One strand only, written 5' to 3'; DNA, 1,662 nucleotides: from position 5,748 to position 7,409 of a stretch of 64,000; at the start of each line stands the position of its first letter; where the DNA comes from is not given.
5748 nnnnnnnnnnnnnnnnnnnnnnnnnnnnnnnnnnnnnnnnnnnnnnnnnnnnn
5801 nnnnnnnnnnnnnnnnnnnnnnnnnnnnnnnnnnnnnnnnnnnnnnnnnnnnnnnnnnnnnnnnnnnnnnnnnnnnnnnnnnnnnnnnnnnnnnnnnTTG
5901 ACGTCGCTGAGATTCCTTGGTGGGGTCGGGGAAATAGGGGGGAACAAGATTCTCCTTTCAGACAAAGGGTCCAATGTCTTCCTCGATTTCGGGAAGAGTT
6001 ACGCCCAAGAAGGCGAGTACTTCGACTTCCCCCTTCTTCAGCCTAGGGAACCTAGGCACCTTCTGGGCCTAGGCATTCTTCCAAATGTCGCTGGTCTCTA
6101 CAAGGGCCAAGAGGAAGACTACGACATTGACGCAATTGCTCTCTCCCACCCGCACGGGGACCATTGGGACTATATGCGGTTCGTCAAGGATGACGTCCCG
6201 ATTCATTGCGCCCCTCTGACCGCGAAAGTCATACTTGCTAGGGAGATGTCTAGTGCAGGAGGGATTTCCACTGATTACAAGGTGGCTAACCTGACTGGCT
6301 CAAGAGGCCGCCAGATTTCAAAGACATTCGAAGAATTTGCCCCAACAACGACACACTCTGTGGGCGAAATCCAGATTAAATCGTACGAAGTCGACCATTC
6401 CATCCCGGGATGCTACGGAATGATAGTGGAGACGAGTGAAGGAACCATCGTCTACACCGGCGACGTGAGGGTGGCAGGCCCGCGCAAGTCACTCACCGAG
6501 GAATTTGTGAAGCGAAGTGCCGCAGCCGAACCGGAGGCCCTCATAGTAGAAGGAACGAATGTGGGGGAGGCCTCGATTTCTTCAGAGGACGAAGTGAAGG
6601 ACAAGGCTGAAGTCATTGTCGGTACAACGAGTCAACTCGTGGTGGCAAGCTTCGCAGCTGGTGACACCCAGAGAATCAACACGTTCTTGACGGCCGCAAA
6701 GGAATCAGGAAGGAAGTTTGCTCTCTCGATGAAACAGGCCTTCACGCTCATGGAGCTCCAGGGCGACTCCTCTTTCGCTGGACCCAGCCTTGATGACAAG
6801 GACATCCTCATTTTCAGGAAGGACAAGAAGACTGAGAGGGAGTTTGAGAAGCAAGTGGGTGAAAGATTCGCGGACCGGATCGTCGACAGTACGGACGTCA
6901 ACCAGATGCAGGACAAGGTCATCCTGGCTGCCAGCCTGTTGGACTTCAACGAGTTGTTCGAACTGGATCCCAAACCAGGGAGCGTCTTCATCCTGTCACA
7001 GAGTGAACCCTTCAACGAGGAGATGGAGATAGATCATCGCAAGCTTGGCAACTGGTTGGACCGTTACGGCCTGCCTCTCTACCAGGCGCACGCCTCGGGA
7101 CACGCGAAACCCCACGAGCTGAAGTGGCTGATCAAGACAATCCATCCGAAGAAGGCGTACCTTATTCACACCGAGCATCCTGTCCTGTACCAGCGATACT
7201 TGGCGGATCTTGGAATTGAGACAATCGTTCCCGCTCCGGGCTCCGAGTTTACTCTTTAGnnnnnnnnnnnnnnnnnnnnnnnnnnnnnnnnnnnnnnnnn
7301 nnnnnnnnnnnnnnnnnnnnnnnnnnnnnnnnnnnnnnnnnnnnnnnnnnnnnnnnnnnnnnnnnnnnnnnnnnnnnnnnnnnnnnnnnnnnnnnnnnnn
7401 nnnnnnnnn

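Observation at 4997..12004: Four independent candidate modification-dependent (type IV-like) nucleases within 7 kb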

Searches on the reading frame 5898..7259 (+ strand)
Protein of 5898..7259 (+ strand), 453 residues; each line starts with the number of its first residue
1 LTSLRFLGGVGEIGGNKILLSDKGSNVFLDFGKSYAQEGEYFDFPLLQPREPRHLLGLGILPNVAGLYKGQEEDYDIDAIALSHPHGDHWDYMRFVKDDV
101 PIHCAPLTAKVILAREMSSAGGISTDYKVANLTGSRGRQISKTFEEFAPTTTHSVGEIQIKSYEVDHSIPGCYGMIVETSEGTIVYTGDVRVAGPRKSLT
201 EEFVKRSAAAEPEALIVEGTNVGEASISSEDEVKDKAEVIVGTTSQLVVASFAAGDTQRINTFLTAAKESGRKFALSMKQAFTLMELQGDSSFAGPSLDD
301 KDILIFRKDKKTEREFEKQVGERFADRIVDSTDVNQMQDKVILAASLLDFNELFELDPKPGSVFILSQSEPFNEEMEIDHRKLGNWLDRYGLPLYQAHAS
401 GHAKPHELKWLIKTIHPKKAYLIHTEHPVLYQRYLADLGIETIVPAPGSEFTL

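Call 3: search_protein_families(library=pfam, proteins=[window:5898-7259:+], max_evalue=0.01)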
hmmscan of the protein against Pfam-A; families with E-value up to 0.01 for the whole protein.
window:5898-7259:+ (453 aa): 3 families
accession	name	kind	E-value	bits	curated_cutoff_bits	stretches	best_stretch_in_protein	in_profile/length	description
PF12706.13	Lactamase_B_2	-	2e-08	34.5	27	1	75-194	29-147/200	Beta-lactamase superfamily domain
PF07521.17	RMMBL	-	7.3e-07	29.5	21.6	1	398-445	13-63/63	Zn-dependent metallo-hydrolase RNA specificity domain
PF00753.33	Lactamase_B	-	0.00098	19.5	22.7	1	67-201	34-161/196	Metallo-beta-lactamase superfamily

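Call 4: search_protein_families(library=padloc, proteins=[window:5898-7259:+], max_evalue=0.01)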
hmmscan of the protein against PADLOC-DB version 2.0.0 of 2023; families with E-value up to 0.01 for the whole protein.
window:5898-7259:+ (453 aa): 1 family
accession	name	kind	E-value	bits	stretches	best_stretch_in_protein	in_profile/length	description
PDLC02607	DrmC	-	0.0026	15.1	1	204-278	85-157/265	DrmC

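Call 73: search_solved_structures(query=window:5898-7259:+, max_evalue=0.001)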
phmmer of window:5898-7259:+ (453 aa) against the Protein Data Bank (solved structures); distinct sequences matched with E-value up to 0.001: 11.
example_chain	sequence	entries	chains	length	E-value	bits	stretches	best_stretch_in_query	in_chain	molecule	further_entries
2az4_A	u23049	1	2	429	8.5e-18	67.8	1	2-242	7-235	hypothetical protein EF2904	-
3t3n_A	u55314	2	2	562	4.6e-14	55.5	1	145-419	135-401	Metal dependent hydrolase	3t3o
3bk1_A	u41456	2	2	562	9.6e-14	54.4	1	144-419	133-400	Metal dependent hydrolase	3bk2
5a0t_A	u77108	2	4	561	1.9e-10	43.6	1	49-280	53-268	RIBONUCLEASE J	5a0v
3zq4_A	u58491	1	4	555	4.6e-09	39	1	160-281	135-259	RIBONUCLEASE J 1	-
7pcr_A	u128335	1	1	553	1.7e-08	37.1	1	5-224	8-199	Ribonuclease J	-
4xwt_A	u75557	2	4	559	2.5e-08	36.6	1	54-424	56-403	DR2417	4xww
8cgl_A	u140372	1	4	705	4.1e-08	35.9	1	5-225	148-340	Ribonuclease J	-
7wnt_A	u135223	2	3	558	4.2e-08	35.9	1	76-376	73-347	Ribonuclease J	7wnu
6k6s_A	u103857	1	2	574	1.6e-06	30.7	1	77-274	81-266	Ribonuclease J 1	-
7sn8_K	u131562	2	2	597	0.00032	23.1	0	76-264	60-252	Integrator complex subunit 11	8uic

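Call 74: search_protein_families(library=ncbifam, proteins=[window:5898-7259:+], max_evalue=0.001)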
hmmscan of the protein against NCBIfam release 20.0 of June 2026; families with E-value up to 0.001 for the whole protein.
window:5898-7259:+ (453 aa): 5 families
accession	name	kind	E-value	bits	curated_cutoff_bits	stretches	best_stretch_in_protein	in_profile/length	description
TIGR00649.1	MG423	subfamily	4.3e-22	78.2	400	1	7-420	6-379/546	RNase J family beta-CASP ribonuclease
NF047419.1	RNase_J1_RnjA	exception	7.8e-18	64.5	820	1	54-282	39-256/549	ribonuclease J1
TIGR03675.1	arCOG00543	equivalog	2e-06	26.3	580.2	1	4-269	177-427/631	beta-CASP ribonuclease aCPSF1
NF001911.0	PRK00685.1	equivalog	7.2e-05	22.4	144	1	69-192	33-146/228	metal-dependent hydrolase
NF045584.1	cas14_MBL_CASP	equivalog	0.00021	19.8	800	0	76-268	50-244/612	type VII CRISPR-associated protein Cas14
